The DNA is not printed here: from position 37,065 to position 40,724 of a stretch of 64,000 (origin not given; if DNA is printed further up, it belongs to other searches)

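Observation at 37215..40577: Stand-alone TIR + CHAT caspase-like protease + STAND NTPase + TPR fusion: candidate single-polypeptide immune system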

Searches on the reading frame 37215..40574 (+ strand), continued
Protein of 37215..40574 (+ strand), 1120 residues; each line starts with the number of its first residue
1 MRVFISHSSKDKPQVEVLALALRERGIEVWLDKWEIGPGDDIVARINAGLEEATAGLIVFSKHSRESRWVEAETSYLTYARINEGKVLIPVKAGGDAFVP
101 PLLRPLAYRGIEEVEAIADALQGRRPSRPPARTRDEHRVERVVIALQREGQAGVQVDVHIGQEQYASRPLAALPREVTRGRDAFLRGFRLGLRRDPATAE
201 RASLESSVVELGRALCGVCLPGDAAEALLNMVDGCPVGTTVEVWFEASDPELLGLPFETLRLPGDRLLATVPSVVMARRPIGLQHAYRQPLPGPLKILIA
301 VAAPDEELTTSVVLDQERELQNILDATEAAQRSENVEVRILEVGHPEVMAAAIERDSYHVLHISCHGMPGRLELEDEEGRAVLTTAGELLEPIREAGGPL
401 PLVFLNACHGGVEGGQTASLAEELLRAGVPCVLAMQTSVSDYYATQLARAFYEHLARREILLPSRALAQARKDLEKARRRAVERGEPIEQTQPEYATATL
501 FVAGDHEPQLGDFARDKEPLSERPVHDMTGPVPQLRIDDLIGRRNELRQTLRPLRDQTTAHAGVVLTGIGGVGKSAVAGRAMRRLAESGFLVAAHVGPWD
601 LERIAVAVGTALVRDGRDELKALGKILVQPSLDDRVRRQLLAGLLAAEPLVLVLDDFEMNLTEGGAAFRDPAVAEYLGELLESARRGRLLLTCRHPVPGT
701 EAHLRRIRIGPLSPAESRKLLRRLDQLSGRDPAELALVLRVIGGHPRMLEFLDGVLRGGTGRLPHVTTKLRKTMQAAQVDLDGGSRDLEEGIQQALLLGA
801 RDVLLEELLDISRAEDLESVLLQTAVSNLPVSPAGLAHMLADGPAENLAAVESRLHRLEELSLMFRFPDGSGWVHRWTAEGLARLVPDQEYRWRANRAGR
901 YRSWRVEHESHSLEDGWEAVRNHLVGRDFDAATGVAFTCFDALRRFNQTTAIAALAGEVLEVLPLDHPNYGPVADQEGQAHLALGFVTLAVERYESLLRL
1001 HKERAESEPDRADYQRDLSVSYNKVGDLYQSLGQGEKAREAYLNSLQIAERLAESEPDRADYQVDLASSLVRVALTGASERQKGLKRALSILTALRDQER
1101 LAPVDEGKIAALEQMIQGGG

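Call 10: find_homologous_proteins(query=window:37215-40574:+, max_evalue=0.00001)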
Query window:37215-40574:+ (1120 aa): 235 proteins with E <= 0.00001 among 8000 candidates; the best 120 are listed.
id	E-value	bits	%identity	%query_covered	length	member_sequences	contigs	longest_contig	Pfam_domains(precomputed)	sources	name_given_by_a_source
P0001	0.0e+0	2459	100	100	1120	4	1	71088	PF01582.26,PF13676.12,PF12770.13,PF13191.13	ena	-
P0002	0.0e+0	1887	60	98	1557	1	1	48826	PF13431.13,PF09976.16,PF13414.13,PF10952.16,PF01535.27,PF13176.13,PF24885.2,PF13676.12,PF12770.13,PF13191.13,PF13374.13,PF01582.26,PF13371.13,PF00515.35,PF13424.13,PF21033.5,PF13181.13,PF07719.24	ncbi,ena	-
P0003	0.0e+0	1831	64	98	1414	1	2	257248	PF13431.13,PF13414.13,PF10952.16,PF13176.13,PF24885.2,PF13676.12,PF12770.13,PF13191.13,PF13374.13,PF01582.26,PF00515.35,PF13424.13,PF13181.13,PF01364.25,PF07719.24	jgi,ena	-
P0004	0.0e+0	1825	71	100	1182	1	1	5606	PF13414.13,PF00515.35,PF13424.13,PF13676.12,PF12770.13,PF07719.24,PF13191.13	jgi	jgi:tetratricopeptide (TPR) repeat protein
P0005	0.0e+0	1821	60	96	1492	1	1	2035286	PF22297.2,PF27172.1,PF13414.13,PF10952.16,PF13176.13,PF24885.2,PF13676.12,PF12770.13,PF13191.13,PF13374.13,PF01582.26,PF13371.13,PF00515.35,PF13424.13,PF13181.13,PF07719.24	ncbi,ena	-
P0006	0.0e+0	1776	73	100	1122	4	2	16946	PF01582.26,PF13424.13,PF13676.12,PF12770.13,PF13191.13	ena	-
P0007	0.0e+0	1767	64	98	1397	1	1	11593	PF13371.13,PF00515.35,PF12895.14,PF13424.13,PF24885.2,PF13676.12,PF12770.13,PF13181.13,PF07719.24,PF13191.13,PF13374.13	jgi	jgi:tetratricopeptide (TPR) repeat protein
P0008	0.0e+0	1729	64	95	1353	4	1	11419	PF09976.16,PF13414.13,PF10952.16,PF13176.13,PF24885.2,PF13676.12,PF12770.13,PF13191.13,PF13374.13,PF00515.35,PF13424.13,PF13181.13,PF07719.24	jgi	jgi:tetratricopeptide (TPR) repeat protein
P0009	0.0e+0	1712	56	96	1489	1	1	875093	PF13431.13,PF09976.16,PF13414.13,PF10952.16,PF13176.13,PF24885.2,PF13428.13,PF13676.12,PF12770.13,PF18229.7,PF13191.13,PF13374.13,PF01582.26,PF13371.13,PF00515.35,PF12895.14,PF05729.19,PF13424.13,PF13181.13,PF07719.24,PF13174.13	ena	-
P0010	0.0e+0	1710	64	96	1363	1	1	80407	PF01582.26,PF00515.35,PF10952.16,PF13424.13,PF24885.2,PF13676.12,PF12770.13,PF13181.13,PF07719.24,PF13191.13,PF13374.13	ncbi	ncbi:MAG TPA: TIR domain-containing protein [Longimicrobium sp.]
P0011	0.0e+0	1703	63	98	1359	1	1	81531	PF13431.13,PF10952.16,PF13176.13,PF24885.2,PF13676.12,PF12770.13,PF13191.13,PF13374.13,PF00515.35,PF13424.13,PF13181.13,PF07719.24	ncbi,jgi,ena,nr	ncbi:MAG TPA: CHAT domain-containing protein [Thermoanaerobaculia bacterium]|nr:CHAT domain-containi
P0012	0.0e+0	1702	68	98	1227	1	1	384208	PF01582.26,PF00515.35,PF13424.13,PF13676.12,PF12770.13,PF13181.13,PF07719.24,PF13191.13,PF13374.13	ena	-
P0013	0.0e+0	1697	54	86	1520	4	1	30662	PF09976.16,PF13414.13,PF18182.7,PF10952.16,PF13176.13,PF20421.5,PF24885.2,PF12770.13,PF13191.13,PF13374.13,PF13371.13,PF00515.35,PF12895.14,PF13424.13,PF13181.13,PF07719.24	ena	-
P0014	0.0e+0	1686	62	98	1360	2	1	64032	PF09976.16,PF13414.13,PF10952.16,PF13176.13,PF24885.2,PF13676.12,PF12770.13,PF13191.13,PF13374.13,PF01582.26,PF13371.13,PF00515.35,PF13424.13,PF13181.13,PF07719.24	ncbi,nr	ncbi:MAG TPA: tetratricopeptide repeat protein [Thermoanaerobaculia bacterium]|nr:tetratricopeptide 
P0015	0.0e+0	1680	66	100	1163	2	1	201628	PF13424.13,PF13676.12,PF12770.13,PF13181.13,PF13191.13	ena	-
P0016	0.0e+0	1672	64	96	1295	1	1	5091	PF01582.26,PF00515.35,PF10952.16,PF13424.13,PF13676.12,PF12770.13,PF13181.13,PF07719.24,PF13191.13,PF13374.13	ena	-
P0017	0.0e+0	1664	63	97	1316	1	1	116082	PF01582.26,PF00515.35,PF10952.16,PF13424.13,PF24885.2,PF13676.12,PF12770.13,PF13181.13,PF13191.13,PF13374.13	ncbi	ncbi:MAG: TIR domain-containing protein [Longimicrobiaceae bacterium]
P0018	0.0e+0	1655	68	96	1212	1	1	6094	PF00515.35,PF13424.13,PF13676.12,PF12770.13,PF13181.13,PF07719.24,PF13191.13,PF13374.13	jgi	-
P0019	0.0e+0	1644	60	99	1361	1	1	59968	PF13431.13,PF09976.16,PF10952.16,PF13176.13,PF13676.12,PF12770.13,PF13191.13,PF13374.13,PF01582.26,PF00515.35,PF13424.13,PF13181.13,PF07719.24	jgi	jgi:tetratricopeptide (TPR) repeat protein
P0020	0.0e+0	1643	62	96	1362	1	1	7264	PF00515.35,PF13424.13,PF24885.2,PF13676.12,PF12770.13,PF13181.13,PF07719.24,PF13191.13,PF13374.13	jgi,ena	-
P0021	0.0e+0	1641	59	98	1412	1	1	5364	PF00515.35,PF10952.16,PF13424.13,PF24885.2,PF13676.12,PF12770.13,PF13181.13,PF07719.24,PF13191.13,PF13374.13,PF08937.17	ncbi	-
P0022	0.0e+0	1627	64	96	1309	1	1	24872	PF00515.35,PF10952.16,PF13424.13,PF13676.12,PF12770.13,PF13181.13,PF07719.24,PF13191.13,PF13374.13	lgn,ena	-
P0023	0.0e+0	1623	58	96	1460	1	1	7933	PF22297.2,PF13431.13,PF13414.13,PF10952.16,PF13176.13,PF24885.2,PF13428.13,PF13676.12,PF12770.13,PF13191.13,PF13374.13,PF01582.26,PF13371.13,PF00515.35,PF13424.13,PF13181.13,PF07719.24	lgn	-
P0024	0.0e+0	1608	58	86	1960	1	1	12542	PF13431.13,PF10952.16,PF13176.13,PF24885.2,PF12770.13,PF13191.13,PF13374.13,PF14559.13,PF17874.8,PF00515.35,PF13424.13,PF21033.5,PF13181.13,PF07719.24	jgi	jgi:tetratricopeptide (TPR) repeat protein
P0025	0.0e+0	1593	60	96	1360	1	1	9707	PF09976.16,PF13414.13,PF24885.2,PF13676.12,PF12770.13,PF13191.13,PF13374.13,PF01582.26,PF00515.35,PF13424.13,PF13181.13,PF07719.24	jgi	jgi:tetratricopeptide (TPR) repeat protein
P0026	0.0e+0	1591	57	96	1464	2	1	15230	PF01582.26,PF00515.35,PF10952.16,PF13424.13,PF13676.12,PF12770.13,PF13181.13,PF07719.24,PF13191.13,PF13374.13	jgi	-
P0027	0.0e+0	1571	66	98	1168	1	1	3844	PF13676.12,PF12770.13,PF13191.13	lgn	-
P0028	0.0e+0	1566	62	98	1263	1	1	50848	PF01582.26,PF00515.35,PF10952.16,PF13424.13,PF13676.12,PF12770.13,PF13181.13,PF13191.13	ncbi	-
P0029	0.0e+0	1566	57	98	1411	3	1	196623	PF22297.2,PF09976.16,PF13414.13,PF10952.16,PF13176.13,PF13676.12,PF12770.13,PF13191.13,PF13374.13,PF00515.35,PF13424.13,PF13181.13,PF07719.24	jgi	jgi:tetratricopeptide (TPR) repeat protein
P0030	0.0e+0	1545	61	96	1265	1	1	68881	PF01582.26,PF13414.13,PF13424.13,PF13676.12,PF12770.13,PF13181.13,PF13191.13,PF13374.13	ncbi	-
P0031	0.0e+0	1542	58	98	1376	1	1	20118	PF00515.35,PF10952.16,PF13424.13,PF13176.13,PF13676.12,PF12770.13,PF13181.13,PF07719.24,PF13191.13,PF13374.13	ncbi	-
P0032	0.0e+0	1536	58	96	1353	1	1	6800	PF01582.26,PF00515.35,PF13424.13,PF13676.12,PF12770.13,PF13181.13,PF07719.24,PF13191.13,PF13374.13,PF08937.17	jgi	jgi:tetratricopeptide (TPR) repeat protein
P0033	0.0e+0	1533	60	83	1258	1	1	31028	PF13414.13,PF10952.16,PF13176.13,PF24885.2,PF12770.13,PF13191.13,PF13374.13,PF13371.13,PF00515.35,PF13424.13,PF13181.13,PF07719.24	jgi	jgi:tetratricopeptide (TPR) repeat protein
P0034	0.0e+0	1521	58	98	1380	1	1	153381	PF09976.16,PF10952.16,PF24885.2,PF13676.12,PF12770.13,PF13191.13,PF13374.13,PF01582.26,PF00515.35,PF13424.13,PF13181.13,PF07719.24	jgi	jgi:tetratricopeptide (TPR) repeat protein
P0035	0.0e+0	1520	57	100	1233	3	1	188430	PF00515.35,PF13424.13,PF13176.13,PF13676.12,PF12770.13,PF13181.13,PF07719.24,PF13191.13,PF13374.13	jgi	jgi:tetratricopeptide (TPR) repeat protein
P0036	0.0e+0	1509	59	97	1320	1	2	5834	PF13371.13,PF00515.35,PF13424.13,PF13676.12,PF12770.13,PF13181.13,PF07719.24,PF13191.13,PF13374.13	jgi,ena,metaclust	metaclust:\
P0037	0.0e+0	1509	61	96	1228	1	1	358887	PF13414.13,PF10952.16,PF13176.13,PF24885.2,PF13676.12,PF12770.13,PF13191.13,PF13374.13,PF01582.26,PF13371.13,PF00515.35,PF13424.13,PF13181.13,PF07719.24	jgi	-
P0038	0.0e+0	1498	65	100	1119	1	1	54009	PF01582.26,PF13424.13,PF13676.12,PF12770.13,PF13191.13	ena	-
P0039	0.0e+0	1494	65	100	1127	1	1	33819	PF01582.26,PF13676.12,PF12770.13,PF13191.13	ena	-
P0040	0.0e+0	1493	69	93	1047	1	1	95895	PF01582.26,PF13676.12,PF12770.13,PF13191.13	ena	-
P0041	0.0e+0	1488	57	98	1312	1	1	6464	PF09976.16,PF10952.16,PF13176.13,PF13401.13,PF13676.12,PF12770.13,PF13191.13,PF13374.13,PF01582.26,PF00515.35,PF13424.13,PF13181.13,PF07719.24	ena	-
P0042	0.0e+0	1442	61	100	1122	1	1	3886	PF13424.13,PF13676.12,PF12770.13,PF13181.13,PF13191.13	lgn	-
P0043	0.0e+0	1440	62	98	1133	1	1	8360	PF01582.26,PF13424.13,PF13676.12,PF12770.13,PF13181.13,PF13191.13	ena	-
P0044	0.0e+0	1437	52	85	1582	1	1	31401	PF10952.16,PF13176.13,PF24885.2,PF13428.13,PF12770.13,PF13191.13,PF13374.13,PF14559.13,PF13371.13,PF00515.35,PF13424.13,PF13181.13,PF07719.24,PF13174.13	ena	-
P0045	0.0e+0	1435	66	94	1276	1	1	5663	PF13431.13,PF13414.13,PF13176.13,PF13428.13,PF13676.12,PF12770.13,PF13191.13,PF13374.13,PF14559.13,PF01582.26,PF13371.13,PF00515.35,PF13424.13,PF13432.13,PF13181.13,PF07719.24,PF13174.13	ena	-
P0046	0.0e+0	1431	58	99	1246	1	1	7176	PF01582.26,PF00515.35,PF13424.13,PF13676.12,PF12770.13,PF13181.13,PF07719.24,PF13191.13,PF13374.13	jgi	jgi:tetratricopeptide (TPR) repeat protein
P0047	0.0e+0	1429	57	88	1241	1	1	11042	PF00515.35,PF13424.13,PF24885.2,PF12770.13,PF13181.13,PF07719.24,PF13191.13,PF13374.13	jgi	jgi:tetratricopeptide (TPR) repeat protein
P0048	0.0e+0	1426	55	96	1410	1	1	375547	PF09976.16,PF00515.35,PF13424.13,PF13676.12,PF12770.13,PF13181.13,PF01364.25,PF07719.24,PF13191.13,PF13374.13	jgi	-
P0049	0.0e+0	1425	57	96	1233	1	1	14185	PF01582.26,PF00515.35,PF13424.13,PF24885.2,PF13676.12,PF12770.13,PF13181.13,PF07719.24,PF13191.13,PF13374.13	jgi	-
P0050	0.0e+0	1425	50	96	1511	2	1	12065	PF09976.16,PF13414.13,PF10952.16,PF13176.13,PF24885.2,PF13428.13,PF13676.12,PF12770.13,PF13191.13,PF13374.13,PF01582.26,PF00515.35,PF13424.13,PF06552.19,PF13181.13,PF07719.24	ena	-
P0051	0.0e+0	1421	58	95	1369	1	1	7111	PF13176.13,PF24885.2,PF13401.13,PF20703.4,PF13676.12,PF12770.13,PF13191.13,PF13374.13,PF01582.26,PF13371.13,PF00515.35,PF13424.13,PF21033.5,PF13181.13,PF07719.24,PF13174.13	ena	-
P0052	0.0e+0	1411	57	98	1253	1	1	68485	PF09976.16,PF13414.13,PF10952.16,PF13176.13,PF24885.2,PF13676.12,PF12770.13,PF13191.13,PF13374.13,PF00515.35,PF13424.13,PF13181.13,PF07719.24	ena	-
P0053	0.0e+0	1410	59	100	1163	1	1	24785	PF01582.26,PF13424.13,PF13676.12,PF12770.13,PF07719.24,PF13191.13,PF13374.13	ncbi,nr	ncbi:MAG: CHAT domain-containing protein [Blastocatellia bacterium]|nr:CHAT domain-containing protei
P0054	0.0e+0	1404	61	90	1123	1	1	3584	PF00515.35,PF13424.13,PF12770.13,PF07719.24,PF13191.13,PF13374.13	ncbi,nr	ncbi:MAG: hypothetical protein QOJ81_684, partial [Chloroflexota bacterium]|nr:hypothetical protein 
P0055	0.0e+0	1397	56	96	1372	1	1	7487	PF09976.16,PF13414.13,PF10952.16,PF24885.2,PF13676.12,PF12770.13,PF13191.13,PF00515.35,PF13424.13,PF13181.13,PF07719.24,PF13174.13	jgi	jgi:tetratricopeptide (TPR) repeat protein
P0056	0.0e+0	1392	52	96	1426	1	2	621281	PF09976.16,PF13414.13,PF10952.16,PF13176.13,PF24885.2,PF13676.12,PF12770.13,PF13191.13,PF13374.13,PF13371.13,PF17874.8,PF00515.35,PF13424.13,PF13181.13,PF07719.24,PF13174.13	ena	-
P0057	0.0e+0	1381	54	96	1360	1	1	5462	PF13431.13,PF00515.35,PF10952.16,PF13424.13,PF24885.2,PF13676.12,PF12770.13,PF13181.13,PF07719.24,PF13191.13,PF13374.13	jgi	jgi:tetratricopeptide (TPR) repeat protein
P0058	0.0e+0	1375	64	94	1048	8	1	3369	PF13424.13,PF12770.13,PF13191.13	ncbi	ncbi:MAG: CHAT domain-containing protein, partial [Stellaceae bacterium]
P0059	0.0e+0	1356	55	96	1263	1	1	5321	PF13424.13,PF13676.12,PF12770.13,PF13181.13,PF13191.13,PF13374.13,PF08937.17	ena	-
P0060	0.0e+0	1349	63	94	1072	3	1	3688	PF01582.26,PF13676.12,PF12770.13,PF13191.13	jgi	jgi:hypothetical protein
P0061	0.0e+0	1345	60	100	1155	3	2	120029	PF01582.26,PF13676.12,PF12770.13,PF13191.13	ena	-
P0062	0.0e+0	1337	57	98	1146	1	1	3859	PF01582.26,PF00515.35,PF13424.13,PF13676.12,PF12770.13,PF13181.13,PF07719.24,PF13191.13,PF13374.13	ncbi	ncbi:MAG: TIR domain-containing protein, partial [Allosphingosinicella sp.]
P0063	0.0e+0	1332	53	98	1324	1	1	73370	PF13414.13,PF10952.16,PF24885.2,PF13401.13,PF13676.12,PF12770.13,PF13191.13,PF13374.13,PF01582.26,PF00515.35,PF13424.13,PF13181.13,PF07719.24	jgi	-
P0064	0.0e+0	1325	53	96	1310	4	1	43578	PF13424.13,PF13676.12,PF12770.13,PF13191.13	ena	-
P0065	0.0e+0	1323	56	96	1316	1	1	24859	PF00515.35,PF05729.19,PF13424.13,PF13176.13,PF24885.2,PF13676.12,PF12770.13,PF13181.13,PF07719.24,PF13191.13,PF13374.13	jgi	-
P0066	0.0e+0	1319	54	98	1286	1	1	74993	PF00515.35,PF13424.13,PF13676.12,PF12770.13,PF13181.13,PF07719.24,PF13191.13,PF08937.17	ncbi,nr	ncbi:MAG: CHAT domain-containing protein [Acidobacteriota bacterium]|nr:CHAT domain-containing prote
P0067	0.0e+0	1309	55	95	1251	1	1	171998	PF01582.26,PF13371.13,PF00515.35,PF05729.19,PF13424.13,PF13676.12,PF12770.13,PF13181.13,PF07719.24,PF13191.13,PF13374.13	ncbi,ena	-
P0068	0.0e+0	1306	63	90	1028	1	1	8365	PF12770.13,PF13191.13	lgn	-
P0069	0.0e+0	1300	54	100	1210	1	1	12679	PF01582.26,PF13424.13,PF13676.12,PF12770.13,PF13191.13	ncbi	-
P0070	0.0e+0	1294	61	94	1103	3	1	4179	PF01582.26,PF13676.12,PF12770.13,PF13191.13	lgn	-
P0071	0.0e+0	1294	60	94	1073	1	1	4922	PF01582.26,PF13676.12,PF12770.13,PF13191.13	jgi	jgi:tetratricopeptide (TPR) repeat protein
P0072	0.0e+0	1291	55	100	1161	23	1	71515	PF01582.26,PF13424.13,PF13676.12,PF12770.13,PF13181.13,PF13191.13,PF13374.13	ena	-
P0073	0.0e+0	1287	55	100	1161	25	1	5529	PF01582.26,PF13424.13,PF13676.12,PF12770.13,PF13181.13,PF13191.13,PF13374.13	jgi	-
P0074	0.0e+0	1285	61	82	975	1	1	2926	PF00515.35,PF13424.13,PF12770.13,PF13181.13,PF13191.13,PF13374.13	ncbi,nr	ncbi:MAG: CHAT domain-containing protein, partial [Nitrospirales bacterium]|nr:CHAT domain-containin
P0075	0.0e+0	1284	57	96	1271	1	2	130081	PF01582.26,PF13414.13,PF00515.35,PF13424.13,PF13676.12,PF12770.13,PF13181.13,PF07719.24,PF13191.13,PF13374.13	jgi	jgi:tetratricopeptide (TPR) repeat protein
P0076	0.0e+0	1279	51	98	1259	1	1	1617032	PF01582.26,PF00515.35,PF13424.13,PF13676.12,PF12770.13,PF13181.13,PF07719.24,PF13191.13,PF13374.13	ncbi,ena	-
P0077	0.0e+0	1263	52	96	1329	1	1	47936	PF01582.26,PF00515.35,PF13424.13,PF13676.12,PF12770.13,PF13181.13,PF07719.24,PF13191.13,PF13374.13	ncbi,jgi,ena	jgi:tetratricopeptide (TPR) repeat protein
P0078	0.0e+0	1262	58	95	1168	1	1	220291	PF13676.12,PF12770.13,PF13191.13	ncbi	ncbi:MAG: CHAT domain-containing protein [Phycisphaerales bacterium]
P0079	0.0e+0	1260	57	100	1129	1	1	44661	PF01582.26,PF13676.12,PF12770.13,PF13191.13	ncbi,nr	ncbi:MAG: CHAT domain-containing protein [Ardenticatenales bacterium]|nr:CHAT domain-containing prot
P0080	0.0e+0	1239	56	100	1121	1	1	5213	PF01582.26,PF13676.12,PF12770.13,PF13191.13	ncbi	ncbi:MAG: CHAT domain-containing protein [Cyanobacteria bacterium P01_F01_bin.33]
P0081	0.0e+0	1236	35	96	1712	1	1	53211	PF13431.13,PF09976.16,PF13414.13,PF10952.16,PF01535.27,PF13176.13,PF13428.13,PF13676.12,PF12770.13,PF13191.13,PF13374.13,PF01582.26,PF13371.13,PF11846.15,PF00515.35,PF05729.19,PF13424.13,PF13432.13,PF13181.13,PF07719.24,PF13174.13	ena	-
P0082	0.0e+0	1232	55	100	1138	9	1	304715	PF01582.26,PF13424.13,PF13676.12,PF12770.13,PF13191.13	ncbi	-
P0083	0.0e+0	1226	55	100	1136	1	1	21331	PF13424.13,PF13676.12,PF12770.13,PF13191.13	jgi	jgi:tetratricopeptide (TPR) repeat protein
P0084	0.0e+0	1226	45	96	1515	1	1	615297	PF00515.35,PF10952.16,PF13424.13,PF13176.13,PF24885.2,PF13676.12,PF12770.13,PF13181.13,PF07719.24,PF13191.13,PF13374.13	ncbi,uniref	ncbi:tetratricopeptide repeat protein [Variovorax rhizosphaerae]|uniref:Tetratricopeptide repeat pro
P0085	0.0e+0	1219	51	98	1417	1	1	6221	PF13414.13,PF00515.35,PF10952.16,PF13424.13,PF13676.12,PF12770.13,PF13181.13,PF07719.24,PF13174.13,PF13191.13,PF13374.13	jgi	jgi:tetratricopeptide (TPR) repeat protein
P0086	0.0e+0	1212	52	100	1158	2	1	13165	PF01582.26,PF00515.35,PF13424.13,PF13176.13,PF13676.12,PF12770.13,PF13181.13,PF07719.24,PF13191.13,PF13374.13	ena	-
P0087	0.0e+0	1207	59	87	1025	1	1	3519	PF13424.13,PF12770.13,PF13191.13,PF13374.13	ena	-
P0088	0.0e+0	1199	52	100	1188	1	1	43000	PF01582.26,PF13424.13,PF13676.12,PF12770.13,PF13191.13,PF13374.13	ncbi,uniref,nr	ncbi:TIR domain-containing protein [Azohydromonas aeria]|uniref:TIR domain-containing protein n=1 Ta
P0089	0.0e+0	1198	55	95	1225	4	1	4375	PF13424.13,PF13676.12,PF12770.13,PF13191.13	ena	-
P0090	0.0e+0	1192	61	68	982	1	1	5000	PF13424.13,PF12770.13,PF13181.13,PF13191.13,PF13374.13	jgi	jgi:tetratricopeptide (TPR) repeat protein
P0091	0.0e+0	1186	52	86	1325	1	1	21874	PF00515.35,PF13424.13,PF12770.13,PF13181.13,PF07719.24,PF13191.13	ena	-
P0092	0.0e+0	1183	54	96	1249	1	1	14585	PF00515.35,PF13424.13,PF13676.12,PF12770.13,PF07719.24,PF13191.13,PF13374.13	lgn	-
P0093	0.0e+0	1182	54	100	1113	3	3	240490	PF01582.26,PF13676.12,PF12770.13,PF13191.13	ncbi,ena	ncbi:MAG: TIR domain-containing protein [Cyanobacteriota bacterium]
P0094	0.0e+0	1178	52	100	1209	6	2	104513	PF01582.26,PF00515.35,PF13676.12,PF12770.13,PF13181.13,PF13191.13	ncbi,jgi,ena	jgi:tetratricopeptide (TPR) repeat protein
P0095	0.0e+0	1172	53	98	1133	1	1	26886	PF13676.12,PF12770.13,PF13191.13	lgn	-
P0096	0.0e+0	1172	54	98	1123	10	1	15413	PF13424.13,PF13676.12,PF12770.13,PF13191.13,PF13374.13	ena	-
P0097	0.0e+0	1169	49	98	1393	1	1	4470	PF09976.16,PF01582.26,PF13424.13,PF13676.12,PF12770.13,PF07719.24,PF13191.13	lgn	-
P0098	0.0e+0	1164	51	100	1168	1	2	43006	PF13676.12,PF12770.13,PF13191.13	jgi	-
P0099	0.0e+0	1162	54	95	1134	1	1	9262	PF00515.35,PF13424.13,PF13676.12,PF12770.13,PF13181.13,PF13191.13,PF13374.13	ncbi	ncbi:MAG TPA: TIR domain-containing protein, partial [Acetobacteraceae bacterium]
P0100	0.0e+0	1159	54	100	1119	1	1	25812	PF01582.26,PF20703.4,PF13676.12,PF12770.13,PF13191.13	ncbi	ncbi:MAG: CHAT domain-containing protein [Cyanobium sp.]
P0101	0.0e+0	1141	58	88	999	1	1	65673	PF01582.26,PF13676.12,PF12770.13,PF13191.13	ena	-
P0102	0.0e+0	1135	56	92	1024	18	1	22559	PF01582.26,PF13676.12,PF12770.13,PF13191.13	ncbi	ncbi:MAG: CHAT domain-containing protein, partial [Cyanobacteriota bacterium]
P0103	0.0e+0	1127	48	100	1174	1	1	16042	PF01582.26,PF05729.19,PF13424.13,PF13676.12,PF12770.13,PF00931.29,PF13191.13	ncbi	-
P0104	0.0e+0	1118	54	100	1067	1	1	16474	PF01582.26,PF13676.12,PF12770.13,PF13191.13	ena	-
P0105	0.0e+0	1117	51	98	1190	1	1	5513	PF01582.26,PF13676.12,PF12770.13,PF13191.13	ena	-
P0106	0.0e+0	1112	55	95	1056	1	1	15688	PF01582.26,PF13676.12,PF12770.13,PF13191.13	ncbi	ncbi:MAG: TIR domain-containing protein, partial [Cyanobacteriota bacterium]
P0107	0.0e+0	1110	54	93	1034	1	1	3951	PF13676.12,PF12770.13,PF13191.13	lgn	-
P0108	0.0e+0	1088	57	82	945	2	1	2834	PF13424.13,PF12770.13,PF13181.13,PF13191.13,PF13374.13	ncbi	ncbi:MAG: CHAT domain-containing protein, partial [Cyanobacteriota bacterium]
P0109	0.0e+0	1074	58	86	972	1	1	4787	PF12770.13,PF13191.13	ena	-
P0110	0.0e+0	1069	46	95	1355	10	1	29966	PF00515.35,PF10952.16,PF13424.13,PF21033.5,PF24885.2,PF13676.12,PF12770.13,PF13181.13,PF07719.24,PF13191.13,PF13374.13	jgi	jgi:tetratricopeptide (TPR) repeat protein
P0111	0.0e+0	1065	43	98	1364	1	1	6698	PF00515.35,PF13424.13,PF24885.2,PF13676.12,PF12770.13,PF13181.13,PF07719.24,PF13191.13,PF13374.13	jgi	jgi:tetratricopeptide (TPR) repeat protein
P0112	0.0e+0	1059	51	100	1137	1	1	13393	PF13676.12,PF12770.13,PF13191.13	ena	-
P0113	0.0e+0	1055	45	96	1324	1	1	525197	PF13424.13,PF13676.12,PF12770.13,PF13181.13,PF07719.24,PF13191.13,PF13374.13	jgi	jgi:tetratricopeptide (TPR) repeat protein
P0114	0.0e+0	1050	44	95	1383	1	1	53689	PF13371.13,PF00515.35,PF10952.16,PF13424.13,PF24885.2,PF13676.12,PF12770.13,PF13181.13,PF07719.24,PF13191.13,PF13374.13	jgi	jgi:tetratricopeptide (TPR) repeat protein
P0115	0.0e+0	1049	58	80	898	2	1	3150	PF01582.26,PF13676.12,PF12770.13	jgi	jgi:hypothetical protein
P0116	0.0e+0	1042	62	74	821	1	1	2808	PF13676.12,PF12770.13,PF13191.13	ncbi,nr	ncbi:MAG TPA: CHAT domain-containing protein, partial [Thermoanaerobaculia bacterium]|nr:CHAT domain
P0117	0.0e+0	1041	53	92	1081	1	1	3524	PF01582.26,PF13676.12,PF12770.13,PF13191.13,PF08937.17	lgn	-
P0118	0.0e+0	1040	45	96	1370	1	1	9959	PF10952.16,PF13176.13,PF24885.2,PF13676.12,PF12770.13,PF13191.13,PF13374.13,PF00515.35,PF12895.14,PF13424.13,PF13181.13,PF07719.24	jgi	jgi:tetratricopeptide (TPR) repeat protein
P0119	0.0e+0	1037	45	96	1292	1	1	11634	PF13371.13,PF13424.13,PF13676.12,PF12770.13,PF13181.13,PF07719.24,PF13191.13,PF13374.13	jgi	-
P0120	0.0e+0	1037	47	96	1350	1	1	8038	PF01582.26,PF00515.35,PF10952.16,PF13424.13,PF24885.2,PF20703.4,PF13676.12,PF12770.13,PF07719.24,PF13374.13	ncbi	-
